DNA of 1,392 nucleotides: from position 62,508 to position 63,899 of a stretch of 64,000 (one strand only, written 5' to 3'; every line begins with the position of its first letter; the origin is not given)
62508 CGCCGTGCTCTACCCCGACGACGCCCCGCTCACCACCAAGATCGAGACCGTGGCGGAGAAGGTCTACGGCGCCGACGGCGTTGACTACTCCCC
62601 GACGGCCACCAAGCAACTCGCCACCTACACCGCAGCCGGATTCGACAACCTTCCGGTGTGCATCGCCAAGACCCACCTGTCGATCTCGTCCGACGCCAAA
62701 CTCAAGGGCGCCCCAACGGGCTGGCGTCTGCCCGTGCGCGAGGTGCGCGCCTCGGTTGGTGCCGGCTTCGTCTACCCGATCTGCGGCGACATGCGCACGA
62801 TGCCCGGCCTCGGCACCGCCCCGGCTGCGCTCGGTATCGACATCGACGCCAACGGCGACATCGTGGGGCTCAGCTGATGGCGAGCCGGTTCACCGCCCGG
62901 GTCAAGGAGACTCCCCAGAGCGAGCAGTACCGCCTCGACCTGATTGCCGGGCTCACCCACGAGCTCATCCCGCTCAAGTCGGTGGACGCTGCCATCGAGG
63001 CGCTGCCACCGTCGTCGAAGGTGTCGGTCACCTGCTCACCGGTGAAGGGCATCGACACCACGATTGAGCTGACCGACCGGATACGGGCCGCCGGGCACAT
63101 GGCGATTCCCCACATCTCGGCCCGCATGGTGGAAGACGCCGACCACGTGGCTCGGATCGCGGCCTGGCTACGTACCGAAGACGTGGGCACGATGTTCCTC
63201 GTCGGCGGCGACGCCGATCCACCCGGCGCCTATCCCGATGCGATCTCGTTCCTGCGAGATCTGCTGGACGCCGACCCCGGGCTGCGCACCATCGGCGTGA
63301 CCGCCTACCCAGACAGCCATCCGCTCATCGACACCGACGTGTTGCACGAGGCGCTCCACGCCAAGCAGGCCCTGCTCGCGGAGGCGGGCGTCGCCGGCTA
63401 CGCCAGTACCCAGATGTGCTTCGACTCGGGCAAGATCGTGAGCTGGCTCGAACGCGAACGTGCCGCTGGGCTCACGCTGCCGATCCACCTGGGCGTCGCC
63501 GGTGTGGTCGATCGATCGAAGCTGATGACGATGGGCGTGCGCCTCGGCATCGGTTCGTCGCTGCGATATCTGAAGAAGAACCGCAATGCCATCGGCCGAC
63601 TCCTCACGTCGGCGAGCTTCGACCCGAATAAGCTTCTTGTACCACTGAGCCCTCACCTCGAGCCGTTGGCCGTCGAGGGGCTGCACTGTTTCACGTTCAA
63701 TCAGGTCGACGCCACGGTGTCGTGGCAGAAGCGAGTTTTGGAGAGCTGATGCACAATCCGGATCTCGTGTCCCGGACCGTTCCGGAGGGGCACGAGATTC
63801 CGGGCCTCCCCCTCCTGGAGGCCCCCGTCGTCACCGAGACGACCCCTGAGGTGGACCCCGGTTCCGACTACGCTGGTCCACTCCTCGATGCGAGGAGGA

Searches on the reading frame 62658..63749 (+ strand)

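Call 4: search_protein_families(library=pfam, proteins=[window:62658-63749:+])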
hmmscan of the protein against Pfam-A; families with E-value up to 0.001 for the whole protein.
window:62658-63749:+ (363 aa): 1 family
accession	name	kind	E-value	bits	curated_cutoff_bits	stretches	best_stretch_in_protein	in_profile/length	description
PF02219.23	MTHFR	-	0.00016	21.6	24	1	211-283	142-210/287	Methylenetetrahydrofolate reductase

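Call 40: search_protein_families(library=ncbifam, proteins=[window:62658-63749:+], max_evalue=0.00001)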
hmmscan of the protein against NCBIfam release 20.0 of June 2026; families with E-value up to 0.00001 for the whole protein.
window:62658-63749:+ (363 aa): 1 family
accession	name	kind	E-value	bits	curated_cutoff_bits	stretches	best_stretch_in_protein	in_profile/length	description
TIGR00676.1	fadh2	equivalog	3.2e-10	39.8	293.7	1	121-353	31-267/275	methylenetetrahydrofolate reductase [NAD(P)H]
